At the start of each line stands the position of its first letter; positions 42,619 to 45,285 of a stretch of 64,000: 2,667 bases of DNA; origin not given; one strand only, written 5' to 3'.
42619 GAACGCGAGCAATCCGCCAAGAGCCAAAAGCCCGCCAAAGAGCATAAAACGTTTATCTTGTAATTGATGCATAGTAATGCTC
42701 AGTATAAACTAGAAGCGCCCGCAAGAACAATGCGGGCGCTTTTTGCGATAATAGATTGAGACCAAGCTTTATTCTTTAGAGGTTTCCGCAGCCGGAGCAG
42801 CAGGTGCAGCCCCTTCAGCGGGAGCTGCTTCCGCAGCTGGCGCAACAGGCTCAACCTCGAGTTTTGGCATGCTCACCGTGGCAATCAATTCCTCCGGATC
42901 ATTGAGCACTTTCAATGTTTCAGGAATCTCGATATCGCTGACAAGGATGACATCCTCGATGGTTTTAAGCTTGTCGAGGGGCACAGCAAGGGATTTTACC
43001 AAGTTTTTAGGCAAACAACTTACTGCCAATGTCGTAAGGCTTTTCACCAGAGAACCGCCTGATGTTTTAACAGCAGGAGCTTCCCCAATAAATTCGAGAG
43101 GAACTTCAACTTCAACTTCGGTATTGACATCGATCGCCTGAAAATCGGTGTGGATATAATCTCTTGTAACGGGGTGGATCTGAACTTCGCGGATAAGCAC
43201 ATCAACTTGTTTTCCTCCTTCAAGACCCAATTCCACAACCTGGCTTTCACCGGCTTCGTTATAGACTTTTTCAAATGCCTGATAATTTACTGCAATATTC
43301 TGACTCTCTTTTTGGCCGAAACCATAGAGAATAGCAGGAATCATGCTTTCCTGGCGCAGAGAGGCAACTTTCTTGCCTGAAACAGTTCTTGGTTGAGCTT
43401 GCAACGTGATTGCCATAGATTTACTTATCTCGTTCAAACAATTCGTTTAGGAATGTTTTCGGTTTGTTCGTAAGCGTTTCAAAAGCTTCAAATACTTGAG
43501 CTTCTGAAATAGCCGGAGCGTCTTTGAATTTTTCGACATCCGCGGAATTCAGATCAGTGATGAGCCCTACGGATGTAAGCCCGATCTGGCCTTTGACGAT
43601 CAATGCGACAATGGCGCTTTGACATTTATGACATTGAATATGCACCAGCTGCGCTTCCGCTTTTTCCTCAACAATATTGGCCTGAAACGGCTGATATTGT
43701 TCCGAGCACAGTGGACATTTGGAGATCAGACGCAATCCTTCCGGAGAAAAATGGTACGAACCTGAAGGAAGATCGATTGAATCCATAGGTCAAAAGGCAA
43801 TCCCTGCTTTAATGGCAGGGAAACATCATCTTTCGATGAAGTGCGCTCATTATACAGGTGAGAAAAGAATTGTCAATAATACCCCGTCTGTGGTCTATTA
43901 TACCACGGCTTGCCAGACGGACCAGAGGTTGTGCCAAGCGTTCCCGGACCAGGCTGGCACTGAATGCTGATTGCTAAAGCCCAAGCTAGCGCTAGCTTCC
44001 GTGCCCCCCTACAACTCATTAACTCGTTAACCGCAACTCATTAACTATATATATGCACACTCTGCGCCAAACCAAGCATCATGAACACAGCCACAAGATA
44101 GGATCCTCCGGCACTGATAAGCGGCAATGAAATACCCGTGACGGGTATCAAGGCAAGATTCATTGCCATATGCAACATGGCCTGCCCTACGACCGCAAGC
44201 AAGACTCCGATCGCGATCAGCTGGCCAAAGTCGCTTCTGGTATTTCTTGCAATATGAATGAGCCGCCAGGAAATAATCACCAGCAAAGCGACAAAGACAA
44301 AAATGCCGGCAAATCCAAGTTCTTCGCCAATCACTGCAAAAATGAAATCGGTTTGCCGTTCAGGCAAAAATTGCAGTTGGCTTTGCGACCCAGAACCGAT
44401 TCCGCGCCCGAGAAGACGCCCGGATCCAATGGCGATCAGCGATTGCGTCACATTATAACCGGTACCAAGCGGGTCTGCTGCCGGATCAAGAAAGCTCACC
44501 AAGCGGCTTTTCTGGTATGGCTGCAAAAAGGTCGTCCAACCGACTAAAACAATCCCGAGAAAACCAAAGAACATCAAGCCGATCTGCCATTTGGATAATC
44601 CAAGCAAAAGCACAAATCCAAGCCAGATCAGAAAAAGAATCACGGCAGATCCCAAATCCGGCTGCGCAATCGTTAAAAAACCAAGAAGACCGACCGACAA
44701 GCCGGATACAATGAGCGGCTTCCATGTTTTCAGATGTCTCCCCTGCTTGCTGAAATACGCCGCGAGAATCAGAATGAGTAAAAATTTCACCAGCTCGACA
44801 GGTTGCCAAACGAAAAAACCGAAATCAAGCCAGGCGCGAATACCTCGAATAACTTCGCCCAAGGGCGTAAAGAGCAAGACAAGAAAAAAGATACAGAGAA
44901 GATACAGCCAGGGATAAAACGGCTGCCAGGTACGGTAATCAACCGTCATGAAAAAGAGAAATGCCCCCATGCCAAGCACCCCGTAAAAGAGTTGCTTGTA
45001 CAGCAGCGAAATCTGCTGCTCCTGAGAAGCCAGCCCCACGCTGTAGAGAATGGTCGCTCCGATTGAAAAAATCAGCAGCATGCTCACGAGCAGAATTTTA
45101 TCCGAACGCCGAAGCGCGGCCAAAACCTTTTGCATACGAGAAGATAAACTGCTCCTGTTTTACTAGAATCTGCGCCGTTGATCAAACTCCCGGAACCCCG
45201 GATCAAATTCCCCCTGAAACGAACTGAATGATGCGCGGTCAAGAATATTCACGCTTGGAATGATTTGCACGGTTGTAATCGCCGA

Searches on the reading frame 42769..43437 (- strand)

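Call 80: search_protein_families(library=ncbifam, max_evalue=1e-8, proteins=[window:42769-43437:-])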
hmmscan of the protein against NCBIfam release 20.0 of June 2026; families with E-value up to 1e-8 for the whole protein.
window:42769-43437:- (222 aa): 17 families
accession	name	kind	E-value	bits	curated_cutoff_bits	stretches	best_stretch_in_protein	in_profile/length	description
NF004133.0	PRK05618.2-4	equivalog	1.4e-50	171.8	197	1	8-211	1-198/210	50S ribosomal protein L25/general stress protein Ctc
NF004137.0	PRK05618.3-3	equivalog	2.2e-41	142.1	270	1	10-217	4-213/241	50S ribosomal protein L25/general stress protein Ctc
NF004139.0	PRK05618.4-2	equivalog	2.6e-40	138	195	1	10-196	3-192/202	50S ribosomal protein L25/general stress protein Ctc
NF004136.0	PRK05618.3-2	equivalog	2.6e-38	131.6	212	1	9-207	3-199/202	50S ribosomal protein L25/general stress protein Ctc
TIGR00731.1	bL25_bact_ctc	equivalog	5.8e-38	130.4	73.1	1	12-189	1-175/176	50S ribosomal protein L25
NF004130.0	PRK05618.1-5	equivalog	9.7e-38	129.8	199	1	8-207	2-205/212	50S ribosomal protein L25/general stress protein Ctc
NF004128.0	PRK05618.1-2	equivalog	6.9e-34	117.4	174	1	9-209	4-205/210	50S ribosomal protein L25/general stress protein Ctc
NF004129.0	PRK05618.1-4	equivalog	6.1e-33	113.9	164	1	21-189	12-175/178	50S ribosomal protein L25/general stress protein Ctc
NF004135.0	PRK05618.3-1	equivalog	2.4e-30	105.5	222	1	11-192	6-188/190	50S ribosomal protein L25/general stress protein Ctc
NF004141.0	PRK05618.4-4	equivalog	2.3e-29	102.3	309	1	9-198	3-189/201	50S ribosomal protein L25/general stress protein Ctc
NF004134.0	PRK05618.2-5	equivalog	3.7e-29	101.7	316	1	24-210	18-198/217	50S ribosomal protein L25/general stress protein Ctc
NF004132.0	PRK05618.2-2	equivalog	6.2e-29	101.1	225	1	10-193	4-182/193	50S ribosomal protein L25/general stress protein Ctc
NF004131.0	PRK05618.2-1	equivalog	1e-27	97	189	1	8-214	4-204/207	50S ribosomal protein L25/general stress protein Ctc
NF004140.0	PRK05618.4-3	equivalog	1.2e-26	93.4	270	1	10-196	4-187/197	50S ribosomal protein L25/general stress protein Ctc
NF004138.0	PRK05618.4-1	equivalog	2.5e-24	86.2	360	1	9-190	6-189/203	50S ribosomal protein L25/general stress protein Ctc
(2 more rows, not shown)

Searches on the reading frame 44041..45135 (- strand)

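Call 80: search_protein_families(library=ncbifam, max_evalue=1e-8, proteins=[window:44041-45135:-])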
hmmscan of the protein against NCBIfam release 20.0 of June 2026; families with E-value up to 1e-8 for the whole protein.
window:44041-45135:- (364 aa): 6 families
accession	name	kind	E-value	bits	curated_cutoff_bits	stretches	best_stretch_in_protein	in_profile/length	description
TIGR02210.1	rodA_shape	equivalog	5.9e-92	308.5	336.7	1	12-362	1-354/357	rod shape-determining protein RodA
TIGR02614.1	ftsW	equivalog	8.2e-86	288.3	337.5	1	12-358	1-351/357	putative lipid II flippase FtsW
TIGR02615.1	spoVE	exception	4.7e-64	217.1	448.8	1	14-356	3-348/354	stage V sporulation protein E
NF008060.0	PRK10794.1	equivalog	1.5e-61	208.4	590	1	12-362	17-361/370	peptidoglycan glycosyltransferase MrdB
NF008042.0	PRK10774.1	equivalog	1.7e-46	159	493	1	42-351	70-379/405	cell division protein FtsW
NF037961.1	RodA_shape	subfamily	5.7e-44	151.1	150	2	200-354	240-401/415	rod shape-determining protein RodA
